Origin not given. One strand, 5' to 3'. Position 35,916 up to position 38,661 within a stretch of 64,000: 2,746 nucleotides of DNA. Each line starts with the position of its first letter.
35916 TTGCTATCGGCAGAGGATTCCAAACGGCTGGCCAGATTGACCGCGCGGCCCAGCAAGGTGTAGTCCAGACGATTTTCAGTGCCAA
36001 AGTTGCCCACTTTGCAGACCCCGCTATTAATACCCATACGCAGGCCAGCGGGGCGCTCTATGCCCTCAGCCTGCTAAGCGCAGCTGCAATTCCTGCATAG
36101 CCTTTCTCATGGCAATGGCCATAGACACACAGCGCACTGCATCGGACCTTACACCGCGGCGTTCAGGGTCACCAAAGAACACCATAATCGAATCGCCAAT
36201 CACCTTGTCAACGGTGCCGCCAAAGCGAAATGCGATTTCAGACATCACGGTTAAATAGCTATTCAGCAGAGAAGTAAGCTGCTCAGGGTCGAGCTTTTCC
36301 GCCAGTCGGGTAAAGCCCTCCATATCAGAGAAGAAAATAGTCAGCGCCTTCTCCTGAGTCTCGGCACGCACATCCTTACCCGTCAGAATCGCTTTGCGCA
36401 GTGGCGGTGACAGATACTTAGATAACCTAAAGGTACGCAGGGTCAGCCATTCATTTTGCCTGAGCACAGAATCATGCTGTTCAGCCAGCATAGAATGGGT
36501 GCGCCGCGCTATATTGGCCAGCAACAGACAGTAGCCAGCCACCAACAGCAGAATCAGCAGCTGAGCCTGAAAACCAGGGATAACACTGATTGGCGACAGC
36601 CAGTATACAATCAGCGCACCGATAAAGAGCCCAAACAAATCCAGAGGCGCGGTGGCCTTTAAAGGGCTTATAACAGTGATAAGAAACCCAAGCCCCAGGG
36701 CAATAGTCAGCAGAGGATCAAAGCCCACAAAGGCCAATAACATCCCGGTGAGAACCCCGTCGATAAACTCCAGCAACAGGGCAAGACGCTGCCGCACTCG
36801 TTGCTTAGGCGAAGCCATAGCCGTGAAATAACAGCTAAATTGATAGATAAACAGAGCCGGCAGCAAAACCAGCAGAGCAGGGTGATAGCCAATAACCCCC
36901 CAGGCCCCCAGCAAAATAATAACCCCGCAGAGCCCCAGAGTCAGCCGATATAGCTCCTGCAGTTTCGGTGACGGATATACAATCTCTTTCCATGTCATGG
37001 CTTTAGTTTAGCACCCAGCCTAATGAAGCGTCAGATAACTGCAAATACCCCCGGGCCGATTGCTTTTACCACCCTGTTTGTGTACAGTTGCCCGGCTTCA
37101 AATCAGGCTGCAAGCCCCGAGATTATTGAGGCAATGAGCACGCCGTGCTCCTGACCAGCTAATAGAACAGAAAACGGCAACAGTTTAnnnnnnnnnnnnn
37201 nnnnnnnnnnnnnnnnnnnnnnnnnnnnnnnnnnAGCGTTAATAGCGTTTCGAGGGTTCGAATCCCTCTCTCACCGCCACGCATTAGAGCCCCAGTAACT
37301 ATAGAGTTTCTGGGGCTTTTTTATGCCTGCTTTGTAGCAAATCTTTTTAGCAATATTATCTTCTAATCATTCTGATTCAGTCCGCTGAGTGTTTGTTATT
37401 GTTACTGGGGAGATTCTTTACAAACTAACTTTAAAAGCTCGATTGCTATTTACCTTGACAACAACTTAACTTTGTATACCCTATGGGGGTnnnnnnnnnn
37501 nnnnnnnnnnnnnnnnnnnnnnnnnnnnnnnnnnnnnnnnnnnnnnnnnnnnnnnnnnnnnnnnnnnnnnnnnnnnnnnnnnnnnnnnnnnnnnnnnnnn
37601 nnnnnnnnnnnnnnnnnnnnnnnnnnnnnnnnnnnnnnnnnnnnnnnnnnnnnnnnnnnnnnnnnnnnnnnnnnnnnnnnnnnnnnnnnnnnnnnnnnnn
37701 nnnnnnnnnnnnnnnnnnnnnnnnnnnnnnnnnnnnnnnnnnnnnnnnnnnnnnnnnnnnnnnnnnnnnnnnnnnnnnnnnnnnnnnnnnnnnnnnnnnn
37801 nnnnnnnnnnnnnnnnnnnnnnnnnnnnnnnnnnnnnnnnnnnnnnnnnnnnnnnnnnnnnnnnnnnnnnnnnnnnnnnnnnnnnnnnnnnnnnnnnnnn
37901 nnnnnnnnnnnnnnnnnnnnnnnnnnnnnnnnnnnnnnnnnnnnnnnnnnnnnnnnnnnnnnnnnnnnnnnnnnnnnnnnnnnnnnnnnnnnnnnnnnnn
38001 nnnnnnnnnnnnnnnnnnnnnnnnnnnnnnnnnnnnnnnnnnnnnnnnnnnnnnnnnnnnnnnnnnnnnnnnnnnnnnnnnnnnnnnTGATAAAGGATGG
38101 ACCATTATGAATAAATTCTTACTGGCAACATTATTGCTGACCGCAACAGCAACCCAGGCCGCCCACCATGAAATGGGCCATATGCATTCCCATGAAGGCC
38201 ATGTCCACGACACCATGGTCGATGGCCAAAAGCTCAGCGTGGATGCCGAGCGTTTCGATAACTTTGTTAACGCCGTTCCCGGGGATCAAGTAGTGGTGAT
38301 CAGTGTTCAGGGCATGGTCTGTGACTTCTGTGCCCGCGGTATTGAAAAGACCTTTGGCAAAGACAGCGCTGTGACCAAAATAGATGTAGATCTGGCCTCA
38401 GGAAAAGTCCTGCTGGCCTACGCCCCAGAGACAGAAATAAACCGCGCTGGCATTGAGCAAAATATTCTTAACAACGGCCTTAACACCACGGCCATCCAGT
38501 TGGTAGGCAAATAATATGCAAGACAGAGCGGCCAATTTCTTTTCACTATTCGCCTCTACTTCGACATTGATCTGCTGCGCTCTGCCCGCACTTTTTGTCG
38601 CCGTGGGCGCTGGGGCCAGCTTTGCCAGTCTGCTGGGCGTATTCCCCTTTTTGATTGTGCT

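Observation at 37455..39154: CsoR-family repressor wired to MerT/MerP-like import parts and a small OM barrel, with no reductase, efflux ATPase or MerR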

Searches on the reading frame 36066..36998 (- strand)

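Call 3: search_protein_families(library=pfam, proteins=[window:36066-36998:-], max_evalue=0.1)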
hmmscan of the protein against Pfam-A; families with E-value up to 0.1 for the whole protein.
window:36066-36998:- (310 aa): 3 families
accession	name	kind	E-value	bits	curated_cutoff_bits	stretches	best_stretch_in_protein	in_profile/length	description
PF00211.25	Guanylate_cyc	-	4.7e-12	46.3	21.9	1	216-305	6-93/183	Adenylate and Guanylate cyclase catalytic domain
PF05230.16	MASE2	-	0.012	16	25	1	20-101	9-87/89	MASE2 domain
PF03350.21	UPF0114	-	0.033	14.9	23.1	0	35-93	12-67/117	Uncharacterized protein family, UPF0114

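Call 4: search_protein_families(library=ncbifam, proteins=[window:36066-36998:-], max_evalue=0.1)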
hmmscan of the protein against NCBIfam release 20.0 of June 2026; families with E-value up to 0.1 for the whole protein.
window:36066-36998:- (310 aa): 2 families
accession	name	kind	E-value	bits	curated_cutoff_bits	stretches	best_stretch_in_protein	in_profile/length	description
TIGR03903.1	TOMM_kin_cyc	equivalog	3.9e-05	21.7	705.75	1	233-302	306-373/1267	TOMM system kinase/cyclase fusion protein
NF058673.1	LipAdnlyCyLipJMY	equivalog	0.0014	17.4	800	1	205-292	282-363/449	bifunctional lipase/adenylate cyclase LipJ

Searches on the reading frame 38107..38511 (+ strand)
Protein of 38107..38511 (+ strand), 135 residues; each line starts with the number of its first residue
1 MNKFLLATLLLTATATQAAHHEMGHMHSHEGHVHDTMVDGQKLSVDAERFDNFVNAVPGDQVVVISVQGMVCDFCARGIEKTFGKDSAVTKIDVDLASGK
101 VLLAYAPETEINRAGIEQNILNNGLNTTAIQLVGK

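Call 3: search_protein_families(library=pfam, proteins=[window:38107-38511:+], max_evalue=0.1)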
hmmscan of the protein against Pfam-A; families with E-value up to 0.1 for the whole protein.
window:38107-38511:+ (135 aa): 1 family
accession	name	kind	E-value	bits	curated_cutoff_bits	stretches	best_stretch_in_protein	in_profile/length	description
PF00403.32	HMA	-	6.6e-06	26.9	24.8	1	64-109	1-46/62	Heavy-metal-associated domain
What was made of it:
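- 38107..38514 (+): Gene 2: periplasmic HMA (CopZ/MerP-fold) protein. It has a signal peptide, a His/Met-rich N-terminus (family motif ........) and an invariant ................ PF00403 E = 6.6e-6 (call 3).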

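Call 4: search_protein_families(library=ncbifam, proteins=[window:38107-38511:+], max_evalue=0.1)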
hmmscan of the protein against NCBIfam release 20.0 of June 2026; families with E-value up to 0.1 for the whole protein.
window:38107-38511:+ (135 aa): 12 families
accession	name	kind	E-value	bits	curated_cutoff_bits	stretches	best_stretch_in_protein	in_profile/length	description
NF033795.1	chaper_CopZ_Bs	exception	1.5e-09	37.9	91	1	64-125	3-63/66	copper chaperone CopZ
TIGR00003.1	TIGR00003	subfamily_domain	2.7e-08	33.9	62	1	65-125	4-63/66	copper ion binding protein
NF033781.1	chaper_CopP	exception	6.5e-08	32.6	112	1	64-125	3-62/65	copper-binding metallochaperone CopP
NF033794.2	chaper_CopZ_Eh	exception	9.9e-07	28.8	95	1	65-128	4-66/68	copper chaperone CopZ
NF047957.1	CopZ_AFE_1862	equivalog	1.4e-05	25.4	85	1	64-103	2-41/62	CopZ family metallochaperone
NF033556.1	MerTP_fusion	equivalog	7.8e-05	22.4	180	1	61-125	120-183/186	mercuric transport protein MerTP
NF041115.1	UxxU_metal_bind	equivalog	0.00046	20.3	95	1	62-109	5-52/74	metal-binding (seleno)protein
TIGR02052.1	MerP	equivalog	0.0007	20.1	92.55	1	55-108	17-70/92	mercury resistance system periplasmic binding protein MerP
NF008262.1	PRK11033.1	equivalog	0.0021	16.6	1005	1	51-126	34-103/731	zinc/cadmium/mercury/lead-transporting ATPase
NF010311.1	PRK13748.1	subfamily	0.0076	15.1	600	1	65-125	3-61/560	mercury(II) reductase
NF033775.1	P_type_ZntA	exception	0.008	14.5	1240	1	64-124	51-108/732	Zn(II)/Cd(II)/Pb(II) translocating P-type ATPase ZntA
NF045683.1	MerT_CopZ_Se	exception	0.0086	15.6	375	1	54-105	155-206/235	MerT/CopZ fusion-like heavy metal transport selenoprotein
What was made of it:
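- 38107..38514 (+): Best NCBIfam match is CopZ at 37.9 bits, versus MerP at 20 bits, both below cut-off (call 4).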
